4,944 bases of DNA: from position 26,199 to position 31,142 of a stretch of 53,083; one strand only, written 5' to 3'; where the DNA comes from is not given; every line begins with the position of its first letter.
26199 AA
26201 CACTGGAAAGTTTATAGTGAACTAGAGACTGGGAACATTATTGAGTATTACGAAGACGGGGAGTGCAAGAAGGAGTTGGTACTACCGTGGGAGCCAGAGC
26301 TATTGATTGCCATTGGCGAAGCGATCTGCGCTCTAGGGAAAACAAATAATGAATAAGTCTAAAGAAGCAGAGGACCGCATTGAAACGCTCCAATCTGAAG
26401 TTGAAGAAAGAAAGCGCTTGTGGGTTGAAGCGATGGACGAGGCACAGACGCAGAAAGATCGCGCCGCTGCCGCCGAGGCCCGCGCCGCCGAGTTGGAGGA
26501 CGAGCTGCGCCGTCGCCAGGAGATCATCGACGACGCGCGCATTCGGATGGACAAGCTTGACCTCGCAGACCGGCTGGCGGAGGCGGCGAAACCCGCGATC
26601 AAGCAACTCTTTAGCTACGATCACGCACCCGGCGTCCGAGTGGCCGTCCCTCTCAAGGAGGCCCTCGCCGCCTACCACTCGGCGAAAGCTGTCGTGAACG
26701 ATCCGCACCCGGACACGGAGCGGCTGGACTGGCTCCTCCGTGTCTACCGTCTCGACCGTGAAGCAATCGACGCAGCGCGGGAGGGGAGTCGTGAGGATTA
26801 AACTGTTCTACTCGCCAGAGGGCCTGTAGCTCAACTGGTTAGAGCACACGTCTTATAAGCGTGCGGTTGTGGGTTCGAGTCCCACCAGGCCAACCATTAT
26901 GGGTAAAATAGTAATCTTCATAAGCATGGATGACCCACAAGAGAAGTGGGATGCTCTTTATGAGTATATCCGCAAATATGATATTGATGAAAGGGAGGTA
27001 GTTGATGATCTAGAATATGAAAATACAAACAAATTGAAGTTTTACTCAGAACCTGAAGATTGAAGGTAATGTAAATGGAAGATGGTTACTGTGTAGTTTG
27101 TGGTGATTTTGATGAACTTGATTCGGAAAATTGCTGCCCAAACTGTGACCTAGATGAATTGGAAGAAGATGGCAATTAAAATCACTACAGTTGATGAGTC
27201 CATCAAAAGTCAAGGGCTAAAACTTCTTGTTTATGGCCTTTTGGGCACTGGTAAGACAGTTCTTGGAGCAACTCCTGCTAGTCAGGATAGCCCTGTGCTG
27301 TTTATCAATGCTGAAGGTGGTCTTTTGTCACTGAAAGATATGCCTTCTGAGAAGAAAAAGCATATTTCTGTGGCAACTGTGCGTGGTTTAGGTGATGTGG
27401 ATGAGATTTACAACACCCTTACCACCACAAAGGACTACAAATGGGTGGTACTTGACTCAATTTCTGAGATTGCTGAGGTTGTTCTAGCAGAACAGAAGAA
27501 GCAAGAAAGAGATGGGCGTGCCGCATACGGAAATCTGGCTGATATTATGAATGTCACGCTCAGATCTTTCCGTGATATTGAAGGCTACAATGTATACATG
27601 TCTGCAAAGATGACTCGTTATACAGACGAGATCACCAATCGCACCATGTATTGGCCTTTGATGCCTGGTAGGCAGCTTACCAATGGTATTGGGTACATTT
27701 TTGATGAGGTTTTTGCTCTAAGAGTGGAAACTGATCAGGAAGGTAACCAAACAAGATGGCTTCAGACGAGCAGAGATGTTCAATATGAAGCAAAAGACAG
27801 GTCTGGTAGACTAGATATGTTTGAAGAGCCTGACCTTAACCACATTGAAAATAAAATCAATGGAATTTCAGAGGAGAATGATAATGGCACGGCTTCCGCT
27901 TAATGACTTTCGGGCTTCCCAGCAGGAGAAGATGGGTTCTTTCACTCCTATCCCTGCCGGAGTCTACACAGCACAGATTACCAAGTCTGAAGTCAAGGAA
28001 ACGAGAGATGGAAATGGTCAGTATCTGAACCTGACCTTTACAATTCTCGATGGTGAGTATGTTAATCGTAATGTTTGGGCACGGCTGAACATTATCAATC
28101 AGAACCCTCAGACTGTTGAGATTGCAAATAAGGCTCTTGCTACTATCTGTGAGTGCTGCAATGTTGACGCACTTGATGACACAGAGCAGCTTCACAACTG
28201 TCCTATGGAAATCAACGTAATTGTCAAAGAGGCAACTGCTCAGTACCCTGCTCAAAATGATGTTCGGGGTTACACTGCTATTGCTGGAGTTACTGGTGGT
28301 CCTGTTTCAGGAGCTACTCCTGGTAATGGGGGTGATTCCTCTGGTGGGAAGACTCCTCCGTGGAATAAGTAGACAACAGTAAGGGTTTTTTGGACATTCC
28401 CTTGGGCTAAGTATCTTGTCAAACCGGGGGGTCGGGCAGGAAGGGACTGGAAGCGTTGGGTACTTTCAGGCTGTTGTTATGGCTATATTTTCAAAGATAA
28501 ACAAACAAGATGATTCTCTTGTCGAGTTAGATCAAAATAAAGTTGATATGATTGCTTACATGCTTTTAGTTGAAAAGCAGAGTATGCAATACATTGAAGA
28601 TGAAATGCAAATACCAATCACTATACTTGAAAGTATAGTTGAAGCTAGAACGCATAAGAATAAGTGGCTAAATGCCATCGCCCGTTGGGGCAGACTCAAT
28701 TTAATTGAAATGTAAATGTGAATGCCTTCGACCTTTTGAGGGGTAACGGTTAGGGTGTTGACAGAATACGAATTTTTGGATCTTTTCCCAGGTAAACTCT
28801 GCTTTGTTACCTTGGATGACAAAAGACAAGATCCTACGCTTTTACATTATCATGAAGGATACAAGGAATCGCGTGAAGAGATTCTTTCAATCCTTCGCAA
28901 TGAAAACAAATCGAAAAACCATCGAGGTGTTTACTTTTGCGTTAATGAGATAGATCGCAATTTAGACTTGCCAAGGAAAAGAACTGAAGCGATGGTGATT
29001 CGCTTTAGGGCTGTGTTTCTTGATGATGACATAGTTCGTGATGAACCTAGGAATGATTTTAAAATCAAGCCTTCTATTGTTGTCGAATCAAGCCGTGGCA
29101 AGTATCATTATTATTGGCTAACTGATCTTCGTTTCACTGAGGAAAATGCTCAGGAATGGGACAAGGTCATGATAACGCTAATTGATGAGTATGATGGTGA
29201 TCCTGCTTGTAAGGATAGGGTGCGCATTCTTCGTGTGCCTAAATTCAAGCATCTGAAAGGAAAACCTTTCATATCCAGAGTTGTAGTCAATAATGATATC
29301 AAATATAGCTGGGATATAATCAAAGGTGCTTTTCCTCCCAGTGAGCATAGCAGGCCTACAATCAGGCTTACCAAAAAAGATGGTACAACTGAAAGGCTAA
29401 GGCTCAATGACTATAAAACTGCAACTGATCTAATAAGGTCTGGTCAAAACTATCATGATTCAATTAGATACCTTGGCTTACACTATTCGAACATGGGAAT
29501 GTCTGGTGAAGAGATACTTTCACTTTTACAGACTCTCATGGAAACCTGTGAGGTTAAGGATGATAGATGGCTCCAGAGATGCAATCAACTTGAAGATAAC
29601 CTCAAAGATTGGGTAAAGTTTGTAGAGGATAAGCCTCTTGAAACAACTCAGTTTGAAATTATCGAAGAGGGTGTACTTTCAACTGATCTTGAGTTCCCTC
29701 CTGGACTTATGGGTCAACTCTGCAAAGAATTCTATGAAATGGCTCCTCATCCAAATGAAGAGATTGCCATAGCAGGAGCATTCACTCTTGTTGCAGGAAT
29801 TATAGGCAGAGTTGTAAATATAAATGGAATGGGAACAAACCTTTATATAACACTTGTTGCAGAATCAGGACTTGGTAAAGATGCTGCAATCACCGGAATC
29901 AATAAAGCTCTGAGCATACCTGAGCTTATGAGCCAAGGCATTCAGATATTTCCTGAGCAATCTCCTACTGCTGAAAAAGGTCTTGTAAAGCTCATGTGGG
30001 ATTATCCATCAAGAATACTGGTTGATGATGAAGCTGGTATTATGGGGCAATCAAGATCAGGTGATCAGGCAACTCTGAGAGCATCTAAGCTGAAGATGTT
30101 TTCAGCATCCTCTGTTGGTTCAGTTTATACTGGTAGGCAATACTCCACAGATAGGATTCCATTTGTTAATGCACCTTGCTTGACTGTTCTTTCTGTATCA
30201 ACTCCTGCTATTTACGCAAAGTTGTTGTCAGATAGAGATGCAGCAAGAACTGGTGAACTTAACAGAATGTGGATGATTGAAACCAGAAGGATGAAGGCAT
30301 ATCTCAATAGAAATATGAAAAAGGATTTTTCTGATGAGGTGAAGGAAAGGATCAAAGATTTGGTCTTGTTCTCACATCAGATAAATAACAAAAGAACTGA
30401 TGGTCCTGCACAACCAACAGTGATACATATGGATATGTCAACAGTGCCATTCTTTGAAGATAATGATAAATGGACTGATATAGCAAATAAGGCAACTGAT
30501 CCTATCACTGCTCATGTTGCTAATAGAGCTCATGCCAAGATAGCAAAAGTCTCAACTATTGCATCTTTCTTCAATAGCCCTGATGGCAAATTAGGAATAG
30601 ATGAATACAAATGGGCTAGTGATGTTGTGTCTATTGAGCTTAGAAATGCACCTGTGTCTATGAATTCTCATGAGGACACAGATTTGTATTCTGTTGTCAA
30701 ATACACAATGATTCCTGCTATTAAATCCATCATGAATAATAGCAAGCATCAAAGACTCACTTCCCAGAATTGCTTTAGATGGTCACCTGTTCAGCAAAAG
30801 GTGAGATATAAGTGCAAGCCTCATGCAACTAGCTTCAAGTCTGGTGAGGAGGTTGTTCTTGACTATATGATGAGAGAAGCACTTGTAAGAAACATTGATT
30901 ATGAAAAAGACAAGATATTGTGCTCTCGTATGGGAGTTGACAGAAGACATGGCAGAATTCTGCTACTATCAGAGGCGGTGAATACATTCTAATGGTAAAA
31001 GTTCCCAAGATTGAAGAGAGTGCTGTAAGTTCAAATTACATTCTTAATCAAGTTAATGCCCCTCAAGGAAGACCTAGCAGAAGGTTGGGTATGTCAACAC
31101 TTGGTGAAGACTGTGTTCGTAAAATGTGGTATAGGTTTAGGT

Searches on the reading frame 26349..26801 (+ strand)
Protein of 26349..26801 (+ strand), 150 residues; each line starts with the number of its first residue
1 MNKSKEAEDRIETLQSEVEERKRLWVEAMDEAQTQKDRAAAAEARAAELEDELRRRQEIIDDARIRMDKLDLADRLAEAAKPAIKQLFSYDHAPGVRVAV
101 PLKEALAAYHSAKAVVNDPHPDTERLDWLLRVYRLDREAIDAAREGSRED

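Call 94: search_protein_families(library=pfam, proteins=[window:26349-26801:+], max_evalue=0.1)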
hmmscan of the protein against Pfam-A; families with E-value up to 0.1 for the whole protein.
window:26349-26801:+ (150 aa): 2 families
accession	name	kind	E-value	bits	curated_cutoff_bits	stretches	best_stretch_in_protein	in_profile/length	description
PF24073.1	DUF7365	-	0.014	16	27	1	34-75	30-71/101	Coiled-coil region of unknown function (DUF7365)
PF16566.10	CREPT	-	0.07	13.6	29.3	1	9-73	62-127/147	Cell-cycle alteration and expression-elevated protein in tumour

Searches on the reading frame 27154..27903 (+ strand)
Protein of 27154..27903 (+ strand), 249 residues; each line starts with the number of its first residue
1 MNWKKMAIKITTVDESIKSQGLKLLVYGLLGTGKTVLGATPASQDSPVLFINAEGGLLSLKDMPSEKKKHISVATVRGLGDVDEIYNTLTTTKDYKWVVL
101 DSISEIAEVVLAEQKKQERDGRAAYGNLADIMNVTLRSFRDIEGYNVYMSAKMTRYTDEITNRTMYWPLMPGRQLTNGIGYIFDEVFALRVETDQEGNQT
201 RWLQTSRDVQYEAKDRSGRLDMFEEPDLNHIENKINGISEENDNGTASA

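Call 44: search_protein_families(library=pfam, proteins=[window:27154-27903:+], max_evalue=0.001)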
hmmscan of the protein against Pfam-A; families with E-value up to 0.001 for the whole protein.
window:27154-27903:+ (249 aa): 1 family
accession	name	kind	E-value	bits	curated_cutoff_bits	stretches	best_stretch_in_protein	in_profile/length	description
PF13479.12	AAA_24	-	3.3e-19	69.9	27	1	21-217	2-195/195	AAA domain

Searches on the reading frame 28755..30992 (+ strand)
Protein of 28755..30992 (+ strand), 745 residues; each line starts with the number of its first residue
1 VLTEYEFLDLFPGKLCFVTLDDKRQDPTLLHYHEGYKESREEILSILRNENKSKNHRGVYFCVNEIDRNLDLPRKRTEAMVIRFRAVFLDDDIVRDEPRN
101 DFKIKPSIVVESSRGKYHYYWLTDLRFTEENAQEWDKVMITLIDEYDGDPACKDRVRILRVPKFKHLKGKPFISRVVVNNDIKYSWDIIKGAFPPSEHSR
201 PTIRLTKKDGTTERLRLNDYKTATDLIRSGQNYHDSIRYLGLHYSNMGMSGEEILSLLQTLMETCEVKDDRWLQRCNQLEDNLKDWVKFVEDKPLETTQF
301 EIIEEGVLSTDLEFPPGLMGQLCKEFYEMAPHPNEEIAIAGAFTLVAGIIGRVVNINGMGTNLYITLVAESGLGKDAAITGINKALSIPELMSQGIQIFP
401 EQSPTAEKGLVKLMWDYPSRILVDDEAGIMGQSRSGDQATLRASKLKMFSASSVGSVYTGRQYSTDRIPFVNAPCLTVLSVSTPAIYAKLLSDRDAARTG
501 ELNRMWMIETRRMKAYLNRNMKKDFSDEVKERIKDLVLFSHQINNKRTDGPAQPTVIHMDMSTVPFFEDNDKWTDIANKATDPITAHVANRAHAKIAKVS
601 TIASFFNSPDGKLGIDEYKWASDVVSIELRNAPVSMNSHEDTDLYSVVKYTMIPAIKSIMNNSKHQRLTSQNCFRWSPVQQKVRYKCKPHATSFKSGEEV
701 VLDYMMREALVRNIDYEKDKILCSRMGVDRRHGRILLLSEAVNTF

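Call 44: search_protein_families(library=pfam, proteins=[window:28755-30992:+], max_evalue=0.001)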
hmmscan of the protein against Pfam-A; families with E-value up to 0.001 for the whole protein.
window:28755-30992:+ (745 aa): 2 families
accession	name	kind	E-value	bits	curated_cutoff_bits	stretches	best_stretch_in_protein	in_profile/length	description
PF13148.11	DUF3987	-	8.2e-09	35.5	27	1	404-560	130-282/364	Protein of unknown function (DUF3987)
PF16793.10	RepB_primase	-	1.8e-08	34.9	24.3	1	103-170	85-148/186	RepB DNA-primase N-terminal domain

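Call 52: search_dna_similar(query=window:28755-30992:+, collection=phages, mode=protein, max_rows=12)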
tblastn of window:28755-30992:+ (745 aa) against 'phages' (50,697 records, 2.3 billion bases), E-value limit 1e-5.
Records with a match: 291; places in all: 291; records where one place covers at least 80% of the query: 0.
Best place of each record, by identity: <60% 291.
By first word of the organism name: Pseudomonas 94; Escherichia 44; Vibrio 25; Stenotrophomonas 24; Xanthomonas 18; Sphingomonas 10; Acinetobacter 9; Enterobacteria 9; Achromobacter 8; Rhodobacter 7; and 23 more.
By host as written in the record: Pseudomonas aeruginosa 33; - 18; Escherichia coli 17; Stenotrophomonas maltophilia 16; Pseudomonas aeruginosa PAO1 11; Escherichia coli K-12 8; Pseudomonas syringae 8; Rhodobacter capsulatus YW1 7; and 93 more.
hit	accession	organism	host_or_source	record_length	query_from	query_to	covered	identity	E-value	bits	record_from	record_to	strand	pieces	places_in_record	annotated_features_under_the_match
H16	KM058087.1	Cronobacter phage vB_CsaP_Ss1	Cronobacter sakazakii ATCC BAA 894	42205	206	708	68%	24.7%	2e-19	100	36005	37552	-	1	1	hypothetical protein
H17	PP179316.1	Pseudomonas phage Pavpe01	Pseudomonas syringae P4.01.01C03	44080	277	683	55%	27.2%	6e-24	114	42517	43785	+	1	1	replicative primase/helicase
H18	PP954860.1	Escherichia phage Halfdan_Juelich_variant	Pseudomonas taiwanensis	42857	277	649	50%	28.8%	3e-24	115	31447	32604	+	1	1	DNA primase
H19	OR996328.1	Escherichia phage Shy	Escherichia coli K-12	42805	277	649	50%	28.8%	3e-24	115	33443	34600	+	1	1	DNA primase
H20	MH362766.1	Escherichia phage Halfdan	Escherichia coli MG1655 K12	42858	277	649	50%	28.8%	3e-24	115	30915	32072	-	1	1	DNA primase/helicase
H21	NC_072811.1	Escherichia phage Halfdan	Escherichia coli MG1655 K12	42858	277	649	50%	28.8%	3e-24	115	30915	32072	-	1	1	DNA primase/helicase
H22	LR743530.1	Xanthomonas phage Suba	Phage obtained from sewage water ...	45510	279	648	50%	28.7%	6e-28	127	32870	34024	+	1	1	DNA primase/helicase, phage-associated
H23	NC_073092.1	Xanthomonas phage Suba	Phage obtained from sewage water ...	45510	279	648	50%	28.7%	6e-28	127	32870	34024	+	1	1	DNA primase/helicase, phage-associated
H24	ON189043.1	Xanthomonas phage Langgrundblatt2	Xanthomonas translucens pv. translucens ...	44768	281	631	47%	29.0%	3e-22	108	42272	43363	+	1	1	replicative primase helicase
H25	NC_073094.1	Xanthomonas phage Langgrundblatt2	Xanthomonas translucens pv. translucens ...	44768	281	631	47%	29.0%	3e-22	108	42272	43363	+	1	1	replicative primase helicase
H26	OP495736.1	Klebsiella phage vB_KmiS-Kmi2C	Klebsiella michiganensis PS_Koxy2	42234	308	720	55%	24.5%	3e-21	105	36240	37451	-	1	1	DNA primase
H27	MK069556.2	Microcystis phage Me-ZS1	Microcystis elabens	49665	312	670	48%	27.8%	3e-18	96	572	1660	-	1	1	DNA primase/helicase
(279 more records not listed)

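Call 62: find_homologous_proteins(query=window:28755-30992:+, max_evalue=1e-20)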
Query window:28755-30992:+ (745 aa): 43 proteins with E <= 1e-20 among 8000 candidates.
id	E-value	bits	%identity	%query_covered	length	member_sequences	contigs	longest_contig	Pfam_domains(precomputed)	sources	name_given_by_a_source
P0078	0.0e+0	1719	100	100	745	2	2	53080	PF13148.12,PF16793.11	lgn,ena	-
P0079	0.0e+0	1441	80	100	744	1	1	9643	PF13148.12,PF16793.11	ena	-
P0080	0.0e+0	1437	81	100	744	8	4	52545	PF13148.12,PF16793.11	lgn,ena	-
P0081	0.0e+0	1428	80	100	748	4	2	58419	PF13148.12,PF16793.11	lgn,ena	-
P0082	0.0e+0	1422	80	100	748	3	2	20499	PF13148.12,PF16793.11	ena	-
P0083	0.0e+0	1397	78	100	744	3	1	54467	PF13148.12,PF16793.11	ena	-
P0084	1.2e-182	627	40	99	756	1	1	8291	PF16793.11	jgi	jgi:hypothetical protein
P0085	2.3e-182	626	40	98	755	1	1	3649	PF16793.11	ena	-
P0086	3.7e-181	622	41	97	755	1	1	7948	PF16793.11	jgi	jgi:hypothetical protein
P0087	1.6e-171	590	39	99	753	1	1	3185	PF13148.12,PF16793.11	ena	-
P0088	4.7e-169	582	40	96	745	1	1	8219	PF16793.11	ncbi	-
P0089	1.4e-149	518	38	95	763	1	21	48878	PF16793.11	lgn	-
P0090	8.0e-147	508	39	88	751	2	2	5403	PF13148.12,PF16793.11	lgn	-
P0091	1.5e-145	504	37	95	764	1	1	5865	PF16793.11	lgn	-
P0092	2.6e-142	494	36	95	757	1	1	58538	PF16793.11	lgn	-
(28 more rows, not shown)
